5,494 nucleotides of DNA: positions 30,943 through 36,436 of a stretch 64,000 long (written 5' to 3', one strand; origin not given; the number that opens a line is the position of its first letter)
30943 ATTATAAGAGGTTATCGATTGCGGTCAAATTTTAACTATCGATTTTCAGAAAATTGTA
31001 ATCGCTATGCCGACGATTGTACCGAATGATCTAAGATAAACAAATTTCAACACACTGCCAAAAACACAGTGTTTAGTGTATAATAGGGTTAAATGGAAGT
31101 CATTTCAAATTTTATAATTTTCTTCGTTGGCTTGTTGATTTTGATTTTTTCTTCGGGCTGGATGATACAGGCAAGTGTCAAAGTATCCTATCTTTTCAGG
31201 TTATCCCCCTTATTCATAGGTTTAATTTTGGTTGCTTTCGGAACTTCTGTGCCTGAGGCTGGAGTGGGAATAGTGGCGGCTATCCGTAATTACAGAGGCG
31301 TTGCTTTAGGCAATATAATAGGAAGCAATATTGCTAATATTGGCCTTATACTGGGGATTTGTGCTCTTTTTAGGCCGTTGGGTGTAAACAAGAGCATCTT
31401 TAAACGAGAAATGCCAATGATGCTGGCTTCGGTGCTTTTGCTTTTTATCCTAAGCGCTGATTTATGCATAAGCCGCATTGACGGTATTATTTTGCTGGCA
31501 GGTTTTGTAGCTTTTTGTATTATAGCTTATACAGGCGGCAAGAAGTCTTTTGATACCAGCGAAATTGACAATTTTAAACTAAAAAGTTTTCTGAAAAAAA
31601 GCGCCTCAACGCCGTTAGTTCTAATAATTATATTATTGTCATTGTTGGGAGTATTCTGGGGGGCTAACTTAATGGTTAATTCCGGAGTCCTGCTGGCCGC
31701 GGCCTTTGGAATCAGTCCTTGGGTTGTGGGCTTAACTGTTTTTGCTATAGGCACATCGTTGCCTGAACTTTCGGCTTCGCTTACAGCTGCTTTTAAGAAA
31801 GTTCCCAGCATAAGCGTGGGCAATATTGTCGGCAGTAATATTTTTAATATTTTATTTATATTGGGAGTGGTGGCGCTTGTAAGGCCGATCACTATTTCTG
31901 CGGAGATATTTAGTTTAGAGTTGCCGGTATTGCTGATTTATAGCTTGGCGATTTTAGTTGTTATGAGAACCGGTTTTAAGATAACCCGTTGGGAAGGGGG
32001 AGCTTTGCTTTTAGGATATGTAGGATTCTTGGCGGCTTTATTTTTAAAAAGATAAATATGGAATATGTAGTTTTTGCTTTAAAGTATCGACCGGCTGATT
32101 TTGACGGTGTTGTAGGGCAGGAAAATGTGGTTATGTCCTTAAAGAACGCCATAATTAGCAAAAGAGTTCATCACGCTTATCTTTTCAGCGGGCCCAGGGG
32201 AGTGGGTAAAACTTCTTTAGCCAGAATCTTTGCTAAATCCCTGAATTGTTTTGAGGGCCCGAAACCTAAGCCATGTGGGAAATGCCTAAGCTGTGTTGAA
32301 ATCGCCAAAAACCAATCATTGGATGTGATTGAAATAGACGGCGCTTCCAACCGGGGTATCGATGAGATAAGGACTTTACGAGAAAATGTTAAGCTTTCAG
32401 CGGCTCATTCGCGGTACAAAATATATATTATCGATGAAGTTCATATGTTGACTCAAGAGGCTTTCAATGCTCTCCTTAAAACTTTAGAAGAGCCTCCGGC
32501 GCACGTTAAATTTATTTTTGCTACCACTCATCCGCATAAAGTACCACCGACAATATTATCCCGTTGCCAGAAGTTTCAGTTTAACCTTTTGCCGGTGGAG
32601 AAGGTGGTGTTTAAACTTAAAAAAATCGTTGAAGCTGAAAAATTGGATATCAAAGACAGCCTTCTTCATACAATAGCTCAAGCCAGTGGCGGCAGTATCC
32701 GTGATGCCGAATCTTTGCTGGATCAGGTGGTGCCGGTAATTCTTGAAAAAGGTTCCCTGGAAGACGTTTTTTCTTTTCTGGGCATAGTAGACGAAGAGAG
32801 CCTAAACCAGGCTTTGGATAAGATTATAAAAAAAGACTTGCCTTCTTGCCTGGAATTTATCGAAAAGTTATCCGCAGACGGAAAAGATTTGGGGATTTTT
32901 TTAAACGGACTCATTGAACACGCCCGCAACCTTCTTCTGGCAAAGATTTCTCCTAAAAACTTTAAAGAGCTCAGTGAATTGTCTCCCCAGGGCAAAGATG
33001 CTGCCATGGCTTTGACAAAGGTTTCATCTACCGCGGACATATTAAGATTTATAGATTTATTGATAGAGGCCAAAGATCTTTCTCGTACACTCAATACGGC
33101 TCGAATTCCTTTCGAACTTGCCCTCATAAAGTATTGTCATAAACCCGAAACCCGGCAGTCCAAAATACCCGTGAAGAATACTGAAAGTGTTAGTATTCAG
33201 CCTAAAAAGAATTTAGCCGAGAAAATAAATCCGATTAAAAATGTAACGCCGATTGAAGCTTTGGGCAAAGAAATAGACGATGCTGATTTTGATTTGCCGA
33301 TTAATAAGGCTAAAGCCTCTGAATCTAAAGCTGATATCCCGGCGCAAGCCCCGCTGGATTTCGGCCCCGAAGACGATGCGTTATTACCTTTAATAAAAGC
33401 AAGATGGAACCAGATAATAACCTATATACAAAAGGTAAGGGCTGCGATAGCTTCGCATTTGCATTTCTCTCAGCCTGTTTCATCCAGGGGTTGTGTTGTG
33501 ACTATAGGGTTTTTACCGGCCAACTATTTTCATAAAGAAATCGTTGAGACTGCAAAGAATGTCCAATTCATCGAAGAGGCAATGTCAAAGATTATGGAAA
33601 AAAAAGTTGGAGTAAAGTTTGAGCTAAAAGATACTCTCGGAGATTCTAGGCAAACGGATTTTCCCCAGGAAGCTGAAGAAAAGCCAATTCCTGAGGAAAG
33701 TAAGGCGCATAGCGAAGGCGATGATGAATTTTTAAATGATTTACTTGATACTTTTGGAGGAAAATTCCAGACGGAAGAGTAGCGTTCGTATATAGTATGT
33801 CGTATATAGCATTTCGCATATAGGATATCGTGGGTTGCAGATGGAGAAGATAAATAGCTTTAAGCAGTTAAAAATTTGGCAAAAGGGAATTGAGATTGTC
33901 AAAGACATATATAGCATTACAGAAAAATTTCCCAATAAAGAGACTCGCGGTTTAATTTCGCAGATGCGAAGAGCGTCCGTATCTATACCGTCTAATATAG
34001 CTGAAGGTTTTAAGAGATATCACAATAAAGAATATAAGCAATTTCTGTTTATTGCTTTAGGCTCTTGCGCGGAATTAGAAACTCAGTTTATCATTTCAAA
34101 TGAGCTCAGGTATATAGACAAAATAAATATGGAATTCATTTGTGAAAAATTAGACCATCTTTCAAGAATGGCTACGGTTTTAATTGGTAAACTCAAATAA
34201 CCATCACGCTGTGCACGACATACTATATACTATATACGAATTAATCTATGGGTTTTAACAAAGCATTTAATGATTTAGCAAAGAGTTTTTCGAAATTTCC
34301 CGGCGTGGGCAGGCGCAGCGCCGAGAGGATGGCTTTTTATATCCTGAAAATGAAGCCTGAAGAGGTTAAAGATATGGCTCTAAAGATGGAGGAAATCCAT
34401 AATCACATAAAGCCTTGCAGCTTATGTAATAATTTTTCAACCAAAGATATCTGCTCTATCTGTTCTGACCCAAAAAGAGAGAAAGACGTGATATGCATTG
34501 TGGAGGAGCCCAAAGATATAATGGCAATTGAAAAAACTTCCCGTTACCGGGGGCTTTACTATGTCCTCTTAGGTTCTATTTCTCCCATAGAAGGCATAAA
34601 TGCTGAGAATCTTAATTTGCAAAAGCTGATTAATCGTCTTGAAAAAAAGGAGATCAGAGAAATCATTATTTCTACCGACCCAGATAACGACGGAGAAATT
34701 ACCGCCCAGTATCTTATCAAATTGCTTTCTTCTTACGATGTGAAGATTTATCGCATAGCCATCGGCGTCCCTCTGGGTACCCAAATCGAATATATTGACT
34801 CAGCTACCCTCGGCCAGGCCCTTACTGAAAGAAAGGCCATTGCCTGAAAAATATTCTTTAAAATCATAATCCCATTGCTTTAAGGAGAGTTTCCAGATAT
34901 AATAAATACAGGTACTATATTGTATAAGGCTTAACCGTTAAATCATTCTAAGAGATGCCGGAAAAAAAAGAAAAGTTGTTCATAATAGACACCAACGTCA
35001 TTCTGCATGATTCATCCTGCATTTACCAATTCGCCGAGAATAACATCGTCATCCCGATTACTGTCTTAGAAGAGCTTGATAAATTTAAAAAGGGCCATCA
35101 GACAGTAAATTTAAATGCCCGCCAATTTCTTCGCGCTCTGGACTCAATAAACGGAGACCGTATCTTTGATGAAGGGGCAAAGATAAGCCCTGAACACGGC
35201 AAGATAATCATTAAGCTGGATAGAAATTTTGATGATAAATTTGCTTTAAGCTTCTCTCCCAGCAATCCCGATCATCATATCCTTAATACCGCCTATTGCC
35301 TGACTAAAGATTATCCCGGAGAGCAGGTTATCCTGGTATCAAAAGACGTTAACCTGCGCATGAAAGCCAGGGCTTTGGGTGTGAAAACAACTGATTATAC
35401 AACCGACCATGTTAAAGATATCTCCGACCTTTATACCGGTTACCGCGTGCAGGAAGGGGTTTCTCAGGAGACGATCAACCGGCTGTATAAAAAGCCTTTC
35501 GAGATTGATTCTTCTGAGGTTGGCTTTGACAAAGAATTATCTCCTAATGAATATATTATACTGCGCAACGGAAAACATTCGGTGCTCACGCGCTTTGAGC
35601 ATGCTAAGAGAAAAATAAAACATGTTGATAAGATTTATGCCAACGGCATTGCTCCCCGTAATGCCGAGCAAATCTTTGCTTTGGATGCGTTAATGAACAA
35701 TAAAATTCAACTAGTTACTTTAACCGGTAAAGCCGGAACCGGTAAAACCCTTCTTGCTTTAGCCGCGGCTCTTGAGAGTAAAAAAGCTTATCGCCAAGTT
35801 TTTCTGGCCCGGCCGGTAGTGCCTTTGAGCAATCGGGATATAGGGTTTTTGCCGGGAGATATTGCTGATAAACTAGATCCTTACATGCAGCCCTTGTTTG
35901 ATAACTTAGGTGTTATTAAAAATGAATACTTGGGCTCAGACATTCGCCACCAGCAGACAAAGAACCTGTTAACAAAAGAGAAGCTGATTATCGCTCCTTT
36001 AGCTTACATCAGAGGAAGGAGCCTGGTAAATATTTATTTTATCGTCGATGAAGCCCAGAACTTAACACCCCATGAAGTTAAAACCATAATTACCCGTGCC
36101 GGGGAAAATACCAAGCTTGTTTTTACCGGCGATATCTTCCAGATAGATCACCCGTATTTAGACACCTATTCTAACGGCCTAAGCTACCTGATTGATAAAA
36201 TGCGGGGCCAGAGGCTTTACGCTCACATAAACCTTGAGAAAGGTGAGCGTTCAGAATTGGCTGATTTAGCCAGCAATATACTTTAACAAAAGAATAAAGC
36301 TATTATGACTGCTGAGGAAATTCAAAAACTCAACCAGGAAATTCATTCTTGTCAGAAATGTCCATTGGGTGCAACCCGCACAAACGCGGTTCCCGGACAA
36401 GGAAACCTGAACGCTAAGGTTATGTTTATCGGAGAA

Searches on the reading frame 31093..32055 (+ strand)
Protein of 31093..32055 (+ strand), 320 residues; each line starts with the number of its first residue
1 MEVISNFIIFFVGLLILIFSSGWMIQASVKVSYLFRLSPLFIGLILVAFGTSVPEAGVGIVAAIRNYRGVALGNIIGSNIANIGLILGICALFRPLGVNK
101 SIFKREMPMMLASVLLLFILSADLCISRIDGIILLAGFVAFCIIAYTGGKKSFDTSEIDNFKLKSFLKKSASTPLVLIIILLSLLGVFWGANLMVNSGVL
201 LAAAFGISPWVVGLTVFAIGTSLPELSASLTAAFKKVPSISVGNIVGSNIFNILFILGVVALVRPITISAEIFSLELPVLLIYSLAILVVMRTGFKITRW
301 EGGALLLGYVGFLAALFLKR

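Call 14: search_protein_families(library=pfam, proteins=[window:31093-32055:+], max_evalue=0.01)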
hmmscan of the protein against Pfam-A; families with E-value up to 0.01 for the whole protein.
window:31093-32055:+ (320 aa): 1 family
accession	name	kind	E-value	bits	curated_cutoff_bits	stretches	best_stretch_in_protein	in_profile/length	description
PF01699.29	Na_Ca_ex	-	2e-59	200.3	24.9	2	177-317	3-150/151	Sodium/calcium exchanger protein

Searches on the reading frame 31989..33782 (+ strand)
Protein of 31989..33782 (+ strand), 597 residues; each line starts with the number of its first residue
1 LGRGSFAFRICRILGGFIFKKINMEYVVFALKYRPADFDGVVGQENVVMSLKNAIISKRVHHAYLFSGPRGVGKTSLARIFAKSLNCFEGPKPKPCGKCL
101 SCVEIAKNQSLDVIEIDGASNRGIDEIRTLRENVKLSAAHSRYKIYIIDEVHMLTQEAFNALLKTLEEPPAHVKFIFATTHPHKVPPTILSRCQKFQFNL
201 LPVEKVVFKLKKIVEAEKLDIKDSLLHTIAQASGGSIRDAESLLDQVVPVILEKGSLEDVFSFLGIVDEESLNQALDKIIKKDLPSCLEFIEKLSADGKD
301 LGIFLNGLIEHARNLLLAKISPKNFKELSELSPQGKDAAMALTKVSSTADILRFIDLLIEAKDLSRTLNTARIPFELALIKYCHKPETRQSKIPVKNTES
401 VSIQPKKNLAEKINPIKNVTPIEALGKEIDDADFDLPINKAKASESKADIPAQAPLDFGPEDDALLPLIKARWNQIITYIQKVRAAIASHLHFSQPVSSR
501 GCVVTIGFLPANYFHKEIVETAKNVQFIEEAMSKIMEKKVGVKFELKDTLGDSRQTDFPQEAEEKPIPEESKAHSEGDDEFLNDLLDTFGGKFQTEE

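Call 14: search_protein_families(library=pfam, proteins=[window:31989-33782:+], max_evalue=0.01)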
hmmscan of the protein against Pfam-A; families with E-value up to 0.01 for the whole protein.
window:31989-33782:+ (597 aa): 16 families
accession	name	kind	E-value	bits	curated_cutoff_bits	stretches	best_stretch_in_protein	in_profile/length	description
PF13177.12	DNA_pol3_delta2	-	4.3e-47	160.5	27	1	43-199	1-158/161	DNA polymerase III, delta subunit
PF00004.35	AAA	-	9.1e-16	58.9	21.2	1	65-197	2-127/131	ATPase family associated with various cellular activities (AAA)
PF12169.13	DNA_pol3_gamma3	-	1.4e-12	48.1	24.4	1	257-385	3-130/143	DNA polymerase III subunits gamma and tau domain III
PF22608.2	DNAX_ATPase_lid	-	2.7e-09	37.1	27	1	208-248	4-44/49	DNA polymerase III clamp loader subunit, ATPase lid domain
PF13401.12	AAA_22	-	2e-06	28.6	27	1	65-180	9-123/130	AAA domain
PF05496.18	RuvB_N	-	5.6e-06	26.6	27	1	34-86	2-58/159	Holliday junction DNA helicase RuvB P-loop domain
PF07728.20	AAA_5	-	6.9e-06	26.6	22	1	65-172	3-96/139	AAA domain (dynein-related subfamily)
PF13173.12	AAA_14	-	8.4e-06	26.2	27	1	62-180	3-98/129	AAA domain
PF06068.19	TIP49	-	0.00023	20.9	23.8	0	146-179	278-310/347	TIP49 P-loop domain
PF21960.2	RCF1-5-like_lid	-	0.00025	21.3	27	1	210-240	3-34/43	RCF1/5-like, AAA+ ATPase lid domain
PF07724.20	AAA_2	-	0.00044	20.7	27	1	64-168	6-101/166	AAA domain (Cdc48 subfamily)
PF20964.2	DnaX_C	-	0.001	19.5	26.2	1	469-568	12-110/113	DNA polymerase III subunit tau, C-terminal domain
PF13191.12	AAA_16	-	0.0012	19.8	32.6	0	42-86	3-49/167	AAA ATPase domain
PF04851.21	ResIII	-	0.0017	18.8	22.5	0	123-167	114-151/164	Type III restriction enzyme, res subunit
PF13712.12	Glyco_tranf_2_5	-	0.0048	17.1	27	1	96-168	15-81/210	Glycosyltransferase like family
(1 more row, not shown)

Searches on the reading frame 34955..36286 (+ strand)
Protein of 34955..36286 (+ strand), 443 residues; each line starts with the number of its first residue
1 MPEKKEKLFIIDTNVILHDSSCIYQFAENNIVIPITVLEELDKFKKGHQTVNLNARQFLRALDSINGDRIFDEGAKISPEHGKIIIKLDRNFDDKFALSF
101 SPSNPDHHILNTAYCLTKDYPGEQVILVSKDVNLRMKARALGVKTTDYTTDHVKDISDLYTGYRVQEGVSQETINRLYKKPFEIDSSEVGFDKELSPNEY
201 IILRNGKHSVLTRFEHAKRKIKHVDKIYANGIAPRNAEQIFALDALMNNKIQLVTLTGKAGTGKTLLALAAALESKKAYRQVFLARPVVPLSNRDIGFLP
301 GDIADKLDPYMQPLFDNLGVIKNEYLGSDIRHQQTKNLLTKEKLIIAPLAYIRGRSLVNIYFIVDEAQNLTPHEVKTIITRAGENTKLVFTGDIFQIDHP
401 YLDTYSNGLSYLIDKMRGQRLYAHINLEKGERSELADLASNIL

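Call 14: search_protein_families(library=pfam, proteins=[window:34955-36286:+], max_evalue=0.01)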
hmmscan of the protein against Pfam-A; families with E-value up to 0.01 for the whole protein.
window:34955-36286:+ (443 aa): 8 families
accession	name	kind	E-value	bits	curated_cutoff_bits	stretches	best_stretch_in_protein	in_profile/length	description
PF02562.22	PhoH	-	1.1e-48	166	27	1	232-429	2-188/205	PhoH-like protein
PF13638.12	PIN_4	-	6.2e-35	120.8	21.9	1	9-148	1-131/132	PIN domain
PF13604.12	AAA_30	-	1.5e-07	31.8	27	1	236-275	3-44/191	AAA domain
PF13245.12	AAA_19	-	7.1e-05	23.4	25.1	0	353-397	85-129/134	AAA domain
PF13401.12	AAA_22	-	0.00013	22.7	27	1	253-389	7-119/130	AAA domain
PF01695.23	IstB_IS21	-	0.0024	17.8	24.1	1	214-284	58-125/238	IstB-like ATP binding protein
PF00270.35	DEAD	-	0.0035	17.5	26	0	239-377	4-136/167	DEAD/DEAH box helicase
PF09848.15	SLFN-g3_helicase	-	0.0043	16.8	24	0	253-282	3-26/354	Schlafen group 3, DNA/RNA helicase domain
